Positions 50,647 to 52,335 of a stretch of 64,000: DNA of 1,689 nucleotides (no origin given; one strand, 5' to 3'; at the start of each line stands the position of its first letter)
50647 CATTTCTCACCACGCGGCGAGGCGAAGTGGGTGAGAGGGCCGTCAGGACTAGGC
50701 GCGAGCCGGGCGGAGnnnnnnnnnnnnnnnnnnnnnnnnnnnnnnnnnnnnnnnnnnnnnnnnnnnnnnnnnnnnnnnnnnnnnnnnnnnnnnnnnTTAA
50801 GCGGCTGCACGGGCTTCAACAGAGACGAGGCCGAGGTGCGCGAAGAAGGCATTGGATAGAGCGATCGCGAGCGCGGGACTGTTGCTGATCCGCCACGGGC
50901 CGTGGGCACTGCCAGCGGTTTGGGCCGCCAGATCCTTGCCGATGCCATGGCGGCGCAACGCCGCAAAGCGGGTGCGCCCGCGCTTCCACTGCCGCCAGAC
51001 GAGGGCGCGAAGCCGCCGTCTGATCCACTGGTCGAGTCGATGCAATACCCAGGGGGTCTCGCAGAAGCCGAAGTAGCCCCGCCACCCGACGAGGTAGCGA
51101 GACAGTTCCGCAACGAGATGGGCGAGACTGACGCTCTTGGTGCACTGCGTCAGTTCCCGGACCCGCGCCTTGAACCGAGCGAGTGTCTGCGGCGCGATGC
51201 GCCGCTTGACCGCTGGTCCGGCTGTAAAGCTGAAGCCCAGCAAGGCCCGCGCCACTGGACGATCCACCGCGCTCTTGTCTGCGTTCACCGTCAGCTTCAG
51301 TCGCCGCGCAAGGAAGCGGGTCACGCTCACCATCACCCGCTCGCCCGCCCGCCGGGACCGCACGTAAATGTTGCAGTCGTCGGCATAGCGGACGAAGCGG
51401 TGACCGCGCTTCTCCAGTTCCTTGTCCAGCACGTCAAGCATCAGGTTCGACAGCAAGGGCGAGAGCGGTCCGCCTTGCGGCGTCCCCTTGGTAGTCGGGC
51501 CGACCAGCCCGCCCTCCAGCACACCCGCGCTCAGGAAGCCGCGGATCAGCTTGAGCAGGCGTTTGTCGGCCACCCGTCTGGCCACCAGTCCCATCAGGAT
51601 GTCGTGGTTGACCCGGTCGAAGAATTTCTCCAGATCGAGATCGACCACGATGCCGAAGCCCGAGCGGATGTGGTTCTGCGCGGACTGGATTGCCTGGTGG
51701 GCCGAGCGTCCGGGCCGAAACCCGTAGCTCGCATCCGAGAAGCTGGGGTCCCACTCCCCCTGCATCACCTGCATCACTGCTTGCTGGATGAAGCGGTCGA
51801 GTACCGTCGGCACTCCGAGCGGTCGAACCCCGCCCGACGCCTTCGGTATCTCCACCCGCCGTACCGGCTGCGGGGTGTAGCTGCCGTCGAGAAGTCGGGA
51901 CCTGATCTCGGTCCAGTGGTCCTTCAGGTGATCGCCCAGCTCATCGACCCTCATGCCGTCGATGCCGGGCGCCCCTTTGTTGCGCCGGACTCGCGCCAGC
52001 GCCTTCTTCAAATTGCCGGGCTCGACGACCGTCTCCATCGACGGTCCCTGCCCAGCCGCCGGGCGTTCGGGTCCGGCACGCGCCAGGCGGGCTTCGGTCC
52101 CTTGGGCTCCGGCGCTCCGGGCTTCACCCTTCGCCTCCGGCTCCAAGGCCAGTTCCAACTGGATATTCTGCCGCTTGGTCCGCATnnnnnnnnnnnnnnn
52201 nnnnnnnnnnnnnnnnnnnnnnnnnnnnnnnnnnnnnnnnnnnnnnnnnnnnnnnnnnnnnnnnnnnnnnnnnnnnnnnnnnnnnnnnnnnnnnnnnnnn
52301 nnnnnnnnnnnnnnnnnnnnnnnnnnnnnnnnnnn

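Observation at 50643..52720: Endonuclease-less (IIC-like) group II intron nested in a repeat copy, inserted right after the element's GC hairpin plus U-run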

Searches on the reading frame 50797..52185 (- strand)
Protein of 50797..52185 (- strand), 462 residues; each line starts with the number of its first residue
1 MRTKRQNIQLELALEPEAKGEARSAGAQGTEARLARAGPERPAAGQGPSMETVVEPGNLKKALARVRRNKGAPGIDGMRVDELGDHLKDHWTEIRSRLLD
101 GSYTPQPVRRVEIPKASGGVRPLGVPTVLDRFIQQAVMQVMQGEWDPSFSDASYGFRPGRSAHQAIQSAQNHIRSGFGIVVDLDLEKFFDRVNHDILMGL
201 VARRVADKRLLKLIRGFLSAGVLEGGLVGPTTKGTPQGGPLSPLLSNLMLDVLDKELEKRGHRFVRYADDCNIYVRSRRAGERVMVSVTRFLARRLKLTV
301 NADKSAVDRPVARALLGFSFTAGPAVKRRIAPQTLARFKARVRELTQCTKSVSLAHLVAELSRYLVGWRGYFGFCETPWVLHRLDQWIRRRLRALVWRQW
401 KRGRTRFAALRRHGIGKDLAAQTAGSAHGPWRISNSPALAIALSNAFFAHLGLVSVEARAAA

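Call 5: search_protein_families(library=pfam, proteins=[window:50797-52185:-], max_evalue=0.01)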
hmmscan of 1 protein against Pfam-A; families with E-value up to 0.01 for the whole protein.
window:50797-52185:- (462 aa): 2 families
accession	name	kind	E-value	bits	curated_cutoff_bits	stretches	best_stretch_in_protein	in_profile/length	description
PF00078.32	RVT_1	-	2.5e-36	125.8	29.6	1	113-307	1-191/205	Reverse transcriptase (RNA-dependent DNA polymerase)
PF08388.16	GIIM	-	1e-19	70.7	23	1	336-413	2-79/80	Group II intron, maturase-specific domain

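Call 6: search_protein_families(library=ncbifam, proteins=[window:50797-52185:-], max_evalue=0.01)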
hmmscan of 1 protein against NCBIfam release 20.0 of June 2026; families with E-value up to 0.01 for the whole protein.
window:50797-52185:- (462 aa): 8 families
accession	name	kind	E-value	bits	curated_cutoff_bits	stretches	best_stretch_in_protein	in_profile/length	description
TIGR04416.1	group_II_RT_mat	equivalog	7.1e-119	397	300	1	58-400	3-353/353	group II intron reverse transcriptase/maturase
NF038233.2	retron_St85_RT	exception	1.2e-17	64.2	235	1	105-321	22-231/289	retron St85 family RNA-directed DNA polymerase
NF041746.1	Drt2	equivalog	7.6e-13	48.4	390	1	231-350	220-348/416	antiviral reverse transcriptase Drt2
NF038237.1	retron_Ec67_fus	exception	2.7e-12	45.9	450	1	111-285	40-215/572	retron Ec67 family RNA-directed DNA polymerase/endonuclease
NF042941.1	Retron_TIR_antiphage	equivalog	3.4e-12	45.9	600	1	110-288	31-197/464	TIR domain-containing anti-phage reverse transcriptase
NF041747.1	Drt3a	equivalog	7.3e-10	38.7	200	1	166-306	98-236/412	antiviral reverse transcriptase Drt3a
NF041749.1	Drt4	equivalog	5.8e-09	35.4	450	1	232-307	192-266/489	antiviral reverse transcriptase Drt4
NF041750.1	Drt5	equivalog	0.0054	15.8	550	1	163-308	112-251/484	antiviral reverse transcriptase Drt5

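Call 7: search_solved_structures(query=window:50797-52185:-, max_evalue=0.001, show_alignments=2)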
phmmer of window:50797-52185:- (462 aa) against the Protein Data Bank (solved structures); distinct sequences matched with E-value up to 0.001: 28.
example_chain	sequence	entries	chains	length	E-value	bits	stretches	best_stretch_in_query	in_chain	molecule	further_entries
6ar1_A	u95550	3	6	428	1.3e-144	485.6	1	50-458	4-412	GsI-IIC RT | Trt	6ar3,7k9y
7uim_D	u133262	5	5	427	2.3e-103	349.6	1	50-456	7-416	Group II intron reverse transcriptase/maturase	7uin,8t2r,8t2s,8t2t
5hhl_A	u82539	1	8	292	2.2e-83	283.8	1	50-326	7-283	Retron-type reverse transcriptase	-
5hhj_A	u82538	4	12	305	2.3e-81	277.1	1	46-322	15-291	Retron-type reverse transcriptase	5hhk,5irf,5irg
5g2x_C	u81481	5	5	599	1.4e-38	136.1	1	65-266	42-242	GROUP II INTRON-ENCODED PROTEIN LTRA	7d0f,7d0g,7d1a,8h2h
6me0_C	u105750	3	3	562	1.4e-32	116.3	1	60-401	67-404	Maturase reverse transcriptase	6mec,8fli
7kft_D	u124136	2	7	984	2.3e-27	99.2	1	89-321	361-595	Cas6-RT-Cas1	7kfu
9d5x_A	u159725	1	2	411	2.8e-12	49.4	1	81-395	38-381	Group II intron-like 4 reverse transcriptase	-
9d4s_A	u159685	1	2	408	2.8e-12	49.4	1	81-395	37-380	Group II intron-like 4 reverse transcriptase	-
9ioa_A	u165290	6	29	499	9.5e-12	47.7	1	93-277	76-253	RNA-dependent DNA polymerase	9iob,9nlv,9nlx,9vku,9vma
8bgj_A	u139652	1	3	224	1.7e-10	43.5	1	151-275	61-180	RNA-directed DNA polymerase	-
9i2f_C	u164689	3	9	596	6.9e-08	35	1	110-275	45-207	Retron Ec67 protein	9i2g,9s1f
9lm3_A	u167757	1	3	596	6.9e-08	35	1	110-275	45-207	Retron Ec67 protein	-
9e8z_H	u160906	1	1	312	1.5e-06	30.6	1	111-301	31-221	Retron Ec83 reverse transcriptase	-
8sxt_A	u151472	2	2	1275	6.6e-06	28.4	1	151-258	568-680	LINE-1 retrotransposable element ORF2 protein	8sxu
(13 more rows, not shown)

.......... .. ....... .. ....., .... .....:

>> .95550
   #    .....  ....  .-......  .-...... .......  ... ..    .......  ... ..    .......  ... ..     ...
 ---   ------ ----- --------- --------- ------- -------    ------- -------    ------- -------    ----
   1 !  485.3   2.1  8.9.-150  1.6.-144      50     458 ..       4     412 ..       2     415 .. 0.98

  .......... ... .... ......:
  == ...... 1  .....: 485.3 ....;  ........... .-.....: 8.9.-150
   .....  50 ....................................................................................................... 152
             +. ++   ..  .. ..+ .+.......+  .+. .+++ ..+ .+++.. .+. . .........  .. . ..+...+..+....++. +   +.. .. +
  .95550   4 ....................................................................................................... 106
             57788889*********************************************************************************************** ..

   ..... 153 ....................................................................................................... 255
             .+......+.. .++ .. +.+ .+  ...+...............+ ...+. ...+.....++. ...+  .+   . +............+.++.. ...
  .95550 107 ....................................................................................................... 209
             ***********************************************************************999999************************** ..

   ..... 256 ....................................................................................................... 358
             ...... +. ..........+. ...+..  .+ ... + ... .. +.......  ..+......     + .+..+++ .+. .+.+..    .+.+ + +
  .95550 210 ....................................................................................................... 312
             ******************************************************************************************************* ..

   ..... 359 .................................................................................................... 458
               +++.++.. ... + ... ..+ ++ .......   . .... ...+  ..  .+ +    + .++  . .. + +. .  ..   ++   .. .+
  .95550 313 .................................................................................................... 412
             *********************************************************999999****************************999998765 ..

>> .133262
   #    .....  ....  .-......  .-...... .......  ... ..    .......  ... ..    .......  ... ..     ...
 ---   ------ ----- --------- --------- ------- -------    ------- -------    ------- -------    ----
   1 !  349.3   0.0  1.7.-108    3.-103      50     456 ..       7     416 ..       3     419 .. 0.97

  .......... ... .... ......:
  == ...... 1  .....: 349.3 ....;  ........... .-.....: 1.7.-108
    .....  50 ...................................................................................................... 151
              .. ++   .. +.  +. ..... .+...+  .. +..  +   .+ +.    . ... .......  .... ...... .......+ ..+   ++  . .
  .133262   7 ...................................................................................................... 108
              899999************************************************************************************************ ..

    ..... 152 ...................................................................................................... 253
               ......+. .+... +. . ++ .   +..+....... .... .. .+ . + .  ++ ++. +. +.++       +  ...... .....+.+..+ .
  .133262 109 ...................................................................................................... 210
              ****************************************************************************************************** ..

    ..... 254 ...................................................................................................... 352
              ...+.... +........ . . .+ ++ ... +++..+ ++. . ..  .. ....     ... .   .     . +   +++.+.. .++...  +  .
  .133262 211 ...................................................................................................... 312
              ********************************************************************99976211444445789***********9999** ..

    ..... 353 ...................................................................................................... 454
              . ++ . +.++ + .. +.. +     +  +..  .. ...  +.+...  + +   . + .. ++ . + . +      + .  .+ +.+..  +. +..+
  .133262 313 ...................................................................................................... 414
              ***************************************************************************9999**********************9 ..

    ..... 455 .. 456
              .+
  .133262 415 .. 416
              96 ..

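Call 10: find_related_loci(query=window:50800-52038:-, collection=genome_contigs, flank=3000)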
Query seq(413 aa) (413 aa) in genome_contigs; peptide patterns used: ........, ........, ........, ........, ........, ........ (x = any residue, [..] = any of these).
599 stretches matched a pattern (row limit reached: there are more); 597 encode a relative of the query (tblastn E <= 1e-3); the best 80 are kept; 80 distinct loci.
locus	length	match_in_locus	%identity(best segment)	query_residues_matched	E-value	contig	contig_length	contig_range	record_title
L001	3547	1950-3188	88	1-413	0e+0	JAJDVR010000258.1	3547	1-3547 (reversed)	MAG: Gemmatimonadetes bacterium isolate jk18x22bins.6 k141_564792, whole genome shotgun sequence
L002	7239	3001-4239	83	1-413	0e+0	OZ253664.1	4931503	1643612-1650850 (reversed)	MAG: Vicinamibacterales bacterium isolate a9dab573-4f8c-481d-bf6a-234275a50d18 genome assembly, chromosome: 1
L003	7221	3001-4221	83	1-407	0e+0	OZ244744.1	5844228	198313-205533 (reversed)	MAG: Candidatus Latescibacterota bacterium isolate aa5cf8e5-2ee9-4ccc-9d1f-80a1aaad70af genome assembly, chromosome: 1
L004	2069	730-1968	72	1-413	0e+0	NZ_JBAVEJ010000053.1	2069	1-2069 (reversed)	MAG: Sulfuricaulis sp. isolate MFD05944_ilm_asm_bin16 k127_160673, whole genome shotgun sequence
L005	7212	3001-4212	71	1-404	0e+0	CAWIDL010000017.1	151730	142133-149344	MAG: uncultured delta proteobacterium isolate MFD01231.bin.1.21 genome assembly, contig: contig_9273, whole genome shotg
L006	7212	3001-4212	71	1-404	0e+0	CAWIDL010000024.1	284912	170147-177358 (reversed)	MAG: uncultured delta proteobacterium isolate MFD01231.bin.1.21 genome assembly, contig: contig_9287, whole genome shotg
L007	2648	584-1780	73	1-399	0e+0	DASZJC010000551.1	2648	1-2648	MAG TPA_asm: Xanthobacteraceae bacterium isolate SMAG_U6619 k141_2989316, whole genome shotgun sequence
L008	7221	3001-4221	72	1-407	0e+0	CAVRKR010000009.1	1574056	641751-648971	MAG: uncultured Alphaproteobacteria bacterium isolate MFD05377.bin.2.162 genome assembly, contig: contig_8305, whole gen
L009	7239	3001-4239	74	1-413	0e+0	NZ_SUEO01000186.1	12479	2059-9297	MAG: Mesorhizobium sp. isolate N.Ca.ET.094.01.2 NODE_186_length_12479_cov_7.524791, whole genome shotgun sequence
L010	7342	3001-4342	76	1-413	0e+0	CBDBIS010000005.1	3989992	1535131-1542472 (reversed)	MAG: Alphaproteobacteria bacterium isolate 1c27fcd0-475b-40ea-bcc6-78b425081152 genome assembly, contig: contig_5, whole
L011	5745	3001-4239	68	1-413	0e+0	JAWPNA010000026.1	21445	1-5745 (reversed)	MAG: Acidobacteriota bacterium isolate Fractures_MAG_01 c_000000151679, whole genome shotgun sequence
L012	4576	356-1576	68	1-407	0e+0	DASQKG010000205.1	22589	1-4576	MAG TPA_asm: Pyrinomonadaceae bacterium isolate SMAG_U11906 k141_4046929, whole genome shotgun sequence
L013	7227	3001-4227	66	1-409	0e+0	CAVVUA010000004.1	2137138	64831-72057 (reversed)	MAG: uncultured Acidobacteriota bacterium isolate MFD04434.bin.1.18 genome assembly, contig: contig_3818, whole genome s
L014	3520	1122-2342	66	1-407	0e+0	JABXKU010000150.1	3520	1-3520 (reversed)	MAG: Desulfuromonadales bacterium isolate 42485_Bin_1 scaffold_2592, whole genome shotgun sequence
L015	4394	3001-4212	69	1-404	0e+0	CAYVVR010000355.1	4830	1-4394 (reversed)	MAG TPA_asm: uncultured Planctomycetaceae bacterium isolate SRP162660_co1_113 genome assembly, contig: NODE_23788_length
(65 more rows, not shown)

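Call 14: find_encoding_contigs(protein=window:50797-52185:-, flank=4000, max_places=10)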
Protein window:50797-52185:- (462 aa): no gene with exactly this product is on record in the collection.

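Call 16: find_encoding_contigs(protein=window:50797-52038:-, flank=4000, max_places=10)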
Protein window:50797-52038:- (413 aa): no gene with exactly this product is on record in the collection.

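Call 27: find_homologous_proteins(query=window:50797-52038:-, max_evalue=1e-100)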
Query window:50797-52038:- (413 aa): 7918 proteins with E <= 1e-100 among 8000 candidates; the best 120 are listed.
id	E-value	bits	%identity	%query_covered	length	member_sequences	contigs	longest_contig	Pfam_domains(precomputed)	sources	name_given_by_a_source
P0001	4.6e-264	894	96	100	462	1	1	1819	PF00078.33,PF08388.17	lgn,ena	-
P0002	3.0e-253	858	92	100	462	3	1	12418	PF00078.33,PF08388.17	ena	-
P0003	1.3e-251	853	91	100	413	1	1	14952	PF00078.33,PF08388.17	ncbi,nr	ncbi:MAG: group II intron reverse transcriptase/maturase [Bryobacterales bacterium]|nr:group II intr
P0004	2.1e-248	842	91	100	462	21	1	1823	PF00078.33,PF08388.17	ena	-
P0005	3.9e-247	838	91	97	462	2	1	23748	PF00078.33,PF08388.17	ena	-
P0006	2.8e-245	832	89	100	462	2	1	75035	PF00078.33,PF08388.17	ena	-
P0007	3.3e-243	825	89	100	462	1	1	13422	PF00078.33,PF08388.17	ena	-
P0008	1.2e-240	816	87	100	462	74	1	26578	PF00078.33,PF08388.17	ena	-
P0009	5.5e-240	814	88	100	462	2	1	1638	PF00078.33,PF08388.17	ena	-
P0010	2.3e-239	812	87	100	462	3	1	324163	PF00078.33,PF08388.17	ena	-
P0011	1.5e-238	810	87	100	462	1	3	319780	PF00078.33,PF08388.17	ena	-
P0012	2.6e-238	809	87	100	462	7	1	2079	PF00078.33,PF08388.17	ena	-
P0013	6.5e-238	807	87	100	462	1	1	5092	PF00078.33,PF08388.17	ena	-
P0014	9.6e-238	807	87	100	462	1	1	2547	PF00078.33,PF08388.17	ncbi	-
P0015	1.6e-237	806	87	100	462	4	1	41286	PF00078.33,PF08388.17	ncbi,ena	-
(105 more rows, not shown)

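Call 28: find_encoding_contigs(protein=P0002, flank=3000, max_places=3)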
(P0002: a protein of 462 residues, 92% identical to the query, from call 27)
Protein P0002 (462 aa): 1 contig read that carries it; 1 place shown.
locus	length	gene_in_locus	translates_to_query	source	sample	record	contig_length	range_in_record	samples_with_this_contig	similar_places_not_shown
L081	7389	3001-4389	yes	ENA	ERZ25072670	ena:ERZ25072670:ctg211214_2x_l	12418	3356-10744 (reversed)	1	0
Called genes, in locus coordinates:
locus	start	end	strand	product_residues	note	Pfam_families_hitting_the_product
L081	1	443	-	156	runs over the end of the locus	PF07831:PYNP_C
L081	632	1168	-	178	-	PF00591:Glycos_transf_3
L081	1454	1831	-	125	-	PF00459:Inositol_P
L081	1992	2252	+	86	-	-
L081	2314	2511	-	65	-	-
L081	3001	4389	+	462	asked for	PF00078:RVT_1, PF08388:GIIM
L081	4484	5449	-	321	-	PF05762:VWA_CoxE (weak), PF00092:VWA, PF13519:VWA_2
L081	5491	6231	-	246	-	PF02597:ThiS, PF02391:MoaE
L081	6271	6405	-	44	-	-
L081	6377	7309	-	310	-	PF08240:ADH_N, PF16912:Glu_dehyd_C, PF00107:ADH_zinc_N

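Call 29: find_encoding_contigs(protein=P0003, flank=3000, max_places=3)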
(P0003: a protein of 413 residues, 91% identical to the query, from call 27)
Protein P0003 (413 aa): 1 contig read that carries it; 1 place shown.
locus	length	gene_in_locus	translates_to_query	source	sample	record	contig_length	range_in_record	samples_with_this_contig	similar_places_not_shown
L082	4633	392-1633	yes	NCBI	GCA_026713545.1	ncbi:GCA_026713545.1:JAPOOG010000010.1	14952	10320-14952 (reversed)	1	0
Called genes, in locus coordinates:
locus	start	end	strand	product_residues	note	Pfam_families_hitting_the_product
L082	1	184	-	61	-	?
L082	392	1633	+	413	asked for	PF00078:RVT_1, PF08388:GIIM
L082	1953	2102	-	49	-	-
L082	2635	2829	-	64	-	-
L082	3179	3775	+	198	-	-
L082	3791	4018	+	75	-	-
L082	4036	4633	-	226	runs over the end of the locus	-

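Call 30: find_encoding_contigs(protein=P0005, flank=3000, max_places=3)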
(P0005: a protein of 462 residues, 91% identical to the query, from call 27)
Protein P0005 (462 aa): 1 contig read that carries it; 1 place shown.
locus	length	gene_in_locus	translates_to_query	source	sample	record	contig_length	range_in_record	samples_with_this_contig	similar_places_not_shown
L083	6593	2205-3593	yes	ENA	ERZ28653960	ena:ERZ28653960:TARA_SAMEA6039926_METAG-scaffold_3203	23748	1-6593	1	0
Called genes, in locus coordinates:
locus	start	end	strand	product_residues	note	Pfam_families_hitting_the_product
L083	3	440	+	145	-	?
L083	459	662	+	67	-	PF07505:DUF5131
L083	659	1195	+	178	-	PF07505:DUF5131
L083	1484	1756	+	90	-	-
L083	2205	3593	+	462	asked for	PF00078:RVT_1, PF08388:GIIM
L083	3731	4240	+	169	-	PF13274:SocA_Panacea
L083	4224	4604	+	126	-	-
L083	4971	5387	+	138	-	-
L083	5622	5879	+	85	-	-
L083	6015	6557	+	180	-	-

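Call 31: find_encoding_contigs(protein=P0006, flank=3000, max_places=3)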
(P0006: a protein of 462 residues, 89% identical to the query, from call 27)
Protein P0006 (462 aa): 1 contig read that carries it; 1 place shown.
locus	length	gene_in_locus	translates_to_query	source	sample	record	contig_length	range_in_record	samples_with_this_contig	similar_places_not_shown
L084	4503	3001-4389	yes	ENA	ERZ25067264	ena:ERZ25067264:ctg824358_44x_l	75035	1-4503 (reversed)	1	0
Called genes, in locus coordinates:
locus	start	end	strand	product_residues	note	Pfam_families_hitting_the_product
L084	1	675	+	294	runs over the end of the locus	PF01261:AP_endonuc_2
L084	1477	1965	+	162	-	PF04542:Sigma70_r2, PF08281:Sigma70_r4_2, PF04545:Sigma70_r4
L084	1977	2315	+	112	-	-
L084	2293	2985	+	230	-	-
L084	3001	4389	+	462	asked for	PF00078:RVT_1, PF08388:GIIM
